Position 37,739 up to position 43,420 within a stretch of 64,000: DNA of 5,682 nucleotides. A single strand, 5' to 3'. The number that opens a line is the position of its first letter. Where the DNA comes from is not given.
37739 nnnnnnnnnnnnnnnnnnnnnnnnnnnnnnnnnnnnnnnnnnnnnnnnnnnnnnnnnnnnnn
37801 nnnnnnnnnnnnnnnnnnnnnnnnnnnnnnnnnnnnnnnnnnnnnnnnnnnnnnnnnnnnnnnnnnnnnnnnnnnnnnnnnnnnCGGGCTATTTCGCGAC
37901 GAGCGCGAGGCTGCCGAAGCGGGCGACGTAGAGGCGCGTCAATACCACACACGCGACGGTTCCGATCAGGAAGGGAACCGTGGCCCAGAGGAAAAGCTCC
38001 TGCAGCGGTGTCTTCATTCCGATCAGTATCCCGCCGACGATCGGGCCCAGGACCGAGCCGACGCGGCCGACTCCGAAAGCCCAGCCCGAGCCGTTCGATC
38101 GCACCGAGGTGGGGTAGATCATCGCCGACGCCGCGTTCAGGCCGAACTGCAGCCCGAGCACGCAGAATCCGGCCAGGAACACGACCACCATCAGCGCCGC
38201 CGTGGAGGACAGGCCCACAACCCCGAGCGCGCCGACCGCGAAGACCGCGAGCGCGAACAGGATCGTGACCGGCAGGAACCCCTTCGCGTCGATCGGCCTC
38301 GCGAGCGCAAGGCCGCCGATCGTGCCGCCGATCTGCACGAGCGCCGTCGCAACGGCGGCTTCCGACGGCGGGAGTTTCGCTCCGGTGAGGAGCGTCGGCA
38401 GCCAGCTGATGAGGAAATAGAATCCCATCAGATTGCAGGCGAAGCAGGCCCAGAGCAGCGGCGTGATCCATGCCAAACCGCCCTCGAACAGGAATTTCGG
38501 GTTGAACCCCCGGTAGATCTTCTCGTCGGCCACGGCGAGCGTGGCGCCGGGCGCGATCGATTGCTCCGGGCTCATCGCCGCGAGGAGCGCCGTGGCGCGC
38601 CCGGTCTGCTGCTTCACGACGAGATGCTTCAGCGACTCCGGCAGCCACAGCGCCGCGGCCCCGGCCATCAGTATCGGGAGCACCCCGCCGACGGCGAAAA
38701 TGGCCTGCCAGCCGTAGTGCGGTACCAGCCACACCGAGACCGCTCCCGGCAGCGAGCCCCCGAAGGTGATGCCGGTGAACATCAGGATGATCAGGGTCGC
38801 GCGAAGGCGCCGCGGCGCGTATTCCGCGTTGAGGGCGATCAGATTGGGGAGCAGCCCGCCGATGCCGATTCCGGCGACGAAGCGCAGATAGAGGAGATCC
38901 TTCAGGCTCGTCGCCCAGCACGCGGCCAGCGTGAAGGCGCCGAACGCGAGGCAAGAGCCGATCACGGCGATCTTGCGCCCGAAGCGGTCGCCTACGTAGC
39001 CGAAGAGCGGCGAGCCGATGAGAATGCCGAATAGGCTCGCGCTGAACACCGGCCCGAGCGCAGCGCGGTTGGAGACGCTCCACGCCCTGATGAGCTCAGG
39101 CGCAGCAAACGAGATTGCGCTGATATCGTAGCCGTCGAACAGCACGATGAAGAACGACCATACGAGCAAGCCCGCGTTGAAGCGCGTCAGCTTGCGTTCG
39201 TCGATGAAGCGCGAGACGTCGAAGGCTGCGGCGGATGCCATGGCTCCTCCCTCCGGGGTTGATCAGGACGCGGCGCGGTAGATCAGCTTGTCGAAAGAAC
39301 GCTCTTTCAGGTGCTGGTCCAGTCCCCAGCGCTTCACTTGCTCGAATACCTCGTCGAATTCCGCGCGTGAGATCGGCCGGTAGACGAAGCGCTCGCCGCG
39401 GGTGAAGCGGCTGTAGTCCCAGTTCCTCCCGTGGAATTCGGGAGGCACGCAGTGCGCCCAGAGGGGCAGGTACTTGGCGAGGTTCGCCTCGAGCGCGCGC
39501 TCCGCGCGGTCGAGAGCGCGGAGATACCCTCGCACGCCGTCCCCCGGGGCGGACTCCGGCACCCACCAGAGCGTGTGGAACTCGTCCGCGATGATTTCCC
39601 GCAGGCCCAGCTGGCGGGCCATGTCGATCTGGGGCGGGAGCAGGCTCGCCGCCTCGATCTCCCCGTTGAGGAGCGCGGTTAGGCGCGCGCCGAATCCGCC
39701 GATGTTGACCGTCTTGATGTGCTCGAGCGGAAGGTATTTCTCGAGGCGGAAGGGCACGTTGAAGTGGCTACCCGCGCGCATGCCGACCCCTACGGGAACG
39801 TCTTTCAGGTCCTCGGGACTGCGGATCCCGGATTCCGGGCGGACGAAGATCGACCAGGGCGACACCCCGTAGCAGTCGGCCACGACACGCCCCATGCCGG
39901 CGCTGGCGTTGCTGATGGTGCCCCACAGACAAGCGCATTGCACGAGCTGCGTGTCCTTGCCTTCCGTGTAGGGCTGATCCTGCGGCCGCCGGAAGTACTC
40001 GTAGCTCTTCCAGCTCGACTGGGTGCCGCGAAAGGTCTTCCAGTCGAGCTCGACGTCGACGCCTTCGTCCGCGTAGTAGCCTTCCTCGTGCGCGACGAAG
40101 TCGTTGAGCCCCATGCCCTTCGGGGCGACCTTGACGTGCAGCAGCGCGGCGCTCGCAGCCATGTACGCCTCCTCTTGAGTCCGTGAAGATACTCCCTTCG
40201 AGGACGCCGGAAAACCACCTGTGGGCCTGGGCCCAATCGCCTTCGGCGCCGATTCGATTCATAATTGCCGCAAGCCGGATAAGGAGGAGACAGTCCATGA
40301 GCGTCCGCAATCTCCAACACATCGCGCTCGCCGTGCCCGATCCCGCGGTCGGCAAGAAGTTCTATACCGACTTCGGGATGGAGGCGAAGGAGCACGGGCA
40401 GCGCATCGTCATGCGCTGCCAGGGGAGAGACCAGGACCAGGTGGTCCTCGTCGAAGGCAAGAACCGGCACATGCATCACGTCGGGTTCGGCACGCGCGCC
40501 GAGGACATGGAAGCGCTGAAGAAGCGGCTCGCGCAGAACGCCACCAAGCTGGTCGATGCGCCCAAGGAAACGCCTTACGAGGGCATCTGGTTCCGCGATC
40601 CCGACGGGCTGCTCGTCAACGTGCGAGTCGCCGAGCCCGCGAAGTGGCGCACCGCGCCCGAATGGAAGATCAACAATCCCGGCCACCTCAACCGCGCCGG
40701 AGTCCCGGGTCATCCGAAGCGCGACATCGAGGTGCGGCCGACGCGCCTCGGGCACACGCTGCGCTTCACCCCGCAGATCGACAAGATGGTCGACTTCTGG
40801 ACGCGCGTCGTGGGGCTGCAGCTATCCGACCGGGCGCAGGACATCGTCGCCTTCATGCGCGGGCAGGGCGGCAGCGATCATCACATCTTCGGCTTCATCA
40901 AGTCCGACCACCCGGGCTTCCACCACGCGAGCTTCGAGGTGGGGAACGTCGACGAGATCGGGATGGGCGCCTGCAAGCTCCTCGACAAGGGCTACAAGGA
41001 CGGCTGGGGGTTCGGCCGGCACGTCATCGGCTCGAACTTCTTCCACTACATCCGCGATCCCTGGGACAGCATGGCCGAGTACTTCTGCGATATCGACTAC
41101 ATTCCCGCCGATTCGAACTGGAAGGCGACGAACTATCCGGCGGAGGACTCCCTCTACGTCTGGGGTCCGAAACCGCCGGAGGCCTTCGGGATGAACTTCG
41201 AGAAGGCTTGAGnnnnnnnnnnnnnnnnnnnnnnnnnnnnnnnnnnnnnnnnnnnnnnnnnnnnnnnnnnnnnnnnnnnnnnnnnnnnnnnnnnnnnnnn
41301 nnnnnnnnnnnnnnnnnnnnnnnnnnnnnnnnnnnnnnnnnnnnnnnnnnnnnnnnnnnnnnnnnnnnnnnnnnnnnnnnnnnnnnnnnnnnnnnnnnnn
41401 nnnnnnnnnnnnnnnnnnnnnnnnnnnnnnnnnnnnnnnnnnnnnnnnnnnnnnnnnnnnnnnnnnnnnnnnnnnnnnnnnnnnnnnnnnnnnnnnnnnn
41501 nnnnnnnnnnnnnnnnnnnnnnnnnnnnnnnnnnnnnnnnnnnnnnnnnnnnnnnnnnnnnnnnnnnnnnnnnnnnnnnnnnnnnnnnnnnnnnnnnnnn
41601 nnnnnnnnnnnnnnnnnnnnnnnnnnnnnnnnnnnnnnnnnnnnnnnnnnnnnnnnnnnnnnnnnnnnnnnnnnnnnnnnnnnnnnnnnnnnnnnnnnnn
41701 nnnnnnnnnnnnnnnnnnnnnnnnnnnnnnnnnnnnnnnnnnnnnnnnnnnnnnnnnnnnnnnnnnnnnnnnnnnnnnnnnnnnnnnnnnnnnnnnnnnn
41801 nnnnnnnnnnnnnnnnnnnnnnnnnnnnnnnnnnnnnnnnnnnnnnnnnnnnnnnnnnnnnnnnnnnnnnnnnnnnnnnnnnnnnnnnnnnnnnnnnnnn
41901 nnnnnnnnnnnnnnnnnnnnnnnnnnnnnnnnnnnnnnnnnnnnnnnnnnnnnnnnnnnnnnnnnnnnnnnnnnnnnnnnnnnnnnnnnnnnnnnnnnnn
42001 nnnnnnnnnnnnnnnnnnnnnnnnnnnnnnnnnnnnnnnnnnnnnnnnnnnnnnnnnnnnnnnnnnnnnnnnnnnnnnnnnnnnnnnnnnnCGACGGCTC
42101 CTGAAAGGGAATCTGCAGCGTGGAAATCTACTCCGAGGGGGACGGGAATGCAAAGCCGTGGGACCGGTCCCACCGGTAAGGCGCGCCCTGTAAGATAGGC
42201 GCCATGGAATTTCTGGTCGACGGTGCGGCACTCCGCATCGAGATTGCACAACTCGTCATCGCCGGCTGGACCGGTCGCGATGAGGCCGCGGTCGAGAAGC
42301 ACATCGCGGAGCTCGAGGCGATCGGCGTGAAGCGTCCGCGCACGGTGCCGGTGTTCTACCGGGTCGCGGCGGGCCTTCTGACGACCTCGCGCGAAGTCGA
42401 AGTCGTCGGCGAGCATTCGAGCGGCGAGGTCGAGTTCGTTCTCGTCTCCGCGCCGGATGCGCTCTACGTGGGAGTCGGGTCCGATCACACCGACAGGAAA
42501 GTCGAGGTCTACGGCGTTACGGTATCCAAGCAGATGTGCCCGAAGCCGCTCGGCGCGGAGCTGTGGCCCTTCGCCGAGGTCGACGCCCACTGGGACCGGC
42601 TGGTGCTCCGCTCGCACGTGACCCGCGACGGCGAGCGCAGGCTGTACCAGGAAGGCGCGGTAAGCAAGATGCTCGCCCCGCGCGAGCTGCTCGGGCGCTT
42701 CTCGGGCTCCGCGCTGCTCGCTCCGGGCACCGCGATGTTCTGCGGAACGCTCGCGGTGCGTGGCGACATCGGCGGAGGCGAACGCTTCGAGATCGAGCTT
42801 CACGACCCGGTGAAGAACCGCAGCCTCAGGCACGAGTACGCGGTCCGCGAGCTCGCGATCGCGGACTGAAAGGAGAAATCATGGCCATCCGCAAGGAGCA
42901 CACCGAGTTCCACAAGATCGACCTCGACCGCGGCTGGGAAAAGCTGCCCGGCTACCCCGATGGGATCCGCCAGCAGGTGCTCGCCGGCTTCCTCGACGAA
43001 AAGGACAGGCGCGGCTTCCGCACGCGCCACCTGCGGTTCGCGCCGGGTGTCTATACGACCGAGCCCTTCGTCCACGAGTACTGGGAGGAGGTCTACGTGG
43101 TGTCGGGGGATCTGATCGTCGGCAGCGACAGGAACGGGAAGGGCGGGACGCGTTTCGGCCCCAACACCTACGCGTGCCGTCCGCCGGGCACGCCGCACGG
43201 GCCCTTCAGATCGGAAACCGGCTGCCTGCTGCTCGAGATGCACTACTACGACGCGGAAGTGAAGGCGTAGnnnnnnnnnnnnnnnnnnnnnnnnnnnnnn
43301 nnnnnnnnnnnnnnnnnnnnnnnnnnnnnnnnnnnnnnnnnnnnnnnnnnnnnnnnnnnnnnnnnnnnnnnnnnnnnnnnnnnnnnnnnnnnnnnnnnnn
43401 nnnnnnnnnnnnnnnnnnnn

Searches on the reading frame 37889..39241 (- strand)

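Call 15: search_protein_families(library=pfam, proteins=[window:37889-39241:-])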
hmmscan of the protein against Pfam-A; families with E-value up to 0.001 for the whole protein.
window:37889-39241:- (450 aa): 2 families
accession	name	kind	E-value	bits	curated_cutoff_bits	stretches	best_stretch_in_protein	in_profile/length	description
PF07690.21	MFS_1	-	4.3e-36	125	33.4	2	30-331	2-279/347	Major Facilitator Superfamily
PF00083.30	Sugar_tr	-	2.9e-20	73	22.3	1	36-403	12-406/452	Sugar (and other) transporter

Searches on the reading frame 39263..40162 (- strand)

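Call 15: search_protein_families(library=pfam, proteins=[window:39263-40162:-])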
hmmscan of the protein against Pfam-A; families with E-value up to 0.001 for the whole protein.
window:39263-40162:- (299 aa): 1 family
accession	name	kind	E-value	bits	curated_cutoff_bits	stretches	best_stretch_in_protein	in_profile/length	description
PF09084.16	NMT1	-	1.1e-05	25.9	20.5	0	22-39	8-25/216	NMT1/THI5 like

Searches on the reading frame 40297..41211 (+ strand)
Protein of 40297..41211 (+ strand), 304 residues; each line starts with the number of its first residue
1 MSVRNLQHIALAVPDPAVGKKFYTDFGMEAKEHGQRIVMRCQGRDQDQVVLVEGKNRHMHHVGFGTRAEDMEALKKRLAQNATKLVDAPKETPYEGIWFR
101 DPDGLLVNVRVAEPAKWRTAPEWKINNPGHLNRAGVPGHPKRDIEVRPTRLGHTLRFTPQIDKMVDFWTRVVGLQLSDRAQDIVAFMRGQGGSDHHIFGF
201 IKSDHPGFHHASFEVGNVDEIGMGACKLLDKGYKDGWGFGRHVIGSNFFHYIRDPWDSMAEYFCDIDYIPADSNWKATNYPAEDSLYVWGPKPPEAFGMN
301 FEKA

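Call 45: search_protein_families(library=pfam, proteins=[window:40297-41211:+])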
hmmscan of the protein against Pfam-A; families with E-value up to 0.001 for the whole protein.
window:40297-41211:+ (304 aa): 3 families
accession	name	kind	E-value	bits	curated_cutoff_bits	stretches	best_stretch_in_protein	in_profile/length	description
PF00903.31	Glyoxalase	-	2.1e-25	89.9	20.6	2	150-258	1-117/121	Glyoxalase/Bleomycin resistance protein/Dioxygenase superfamily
PF13669.12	Glyoxalase_4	-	3.3e-06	27.8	27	0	7-91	1-99/109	Glyoxalase/Bleomycin resistance protein/Dioxygenase superfamily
PF18029.7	Glyoxalase_6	-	0.00077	20.5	23.6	0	158-196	6-46/106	Glyoxalase-like domain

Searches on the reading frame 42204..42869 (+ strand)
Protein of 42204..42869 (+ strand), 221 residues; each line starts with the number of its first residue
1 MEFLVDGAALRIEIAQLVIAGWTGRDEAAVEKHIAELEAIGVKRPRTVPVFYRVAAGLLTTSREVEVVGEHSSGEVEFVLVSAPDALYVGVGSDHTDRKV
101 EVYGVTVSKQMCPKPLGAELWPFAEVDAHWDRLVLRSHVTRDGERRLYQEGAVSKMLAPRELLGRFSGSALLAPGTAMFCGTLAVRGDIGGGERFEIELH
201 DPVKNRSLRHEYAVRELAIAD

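Call 45: search_protein_families(library=pfam, proteins=[window:42204-42869:+])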
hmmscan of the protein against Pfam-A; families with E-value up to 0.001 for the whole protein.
window:42204-42869:+ (221 aa): 1 family
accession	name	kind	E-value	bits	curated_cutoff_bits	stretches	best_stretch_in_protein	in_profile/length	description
PF11010.13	DUF2848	-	2.1e-83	279.2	23.4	1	20-212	1-194/194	Protein of unknown function (DUF2848)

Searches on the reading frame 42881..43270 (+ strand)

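Call 45: search_protein_families(library=pfam, proteins=[window:42881-43270:+])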
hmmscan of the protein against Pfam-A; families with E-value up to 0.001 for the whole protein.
window:42881-43270:+ (129 aa): 2 families
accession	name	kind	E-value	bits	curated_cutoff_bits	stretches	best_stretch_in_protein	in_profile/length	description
PF12973.13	Cupin_7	-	1.2e-05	25.5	27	1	19-118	13-98/105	ChrR Cupin-like domain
PF07883.17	Cupin_2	-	0.00011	22.2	27.2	1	51-108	3-56/70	Cupin domain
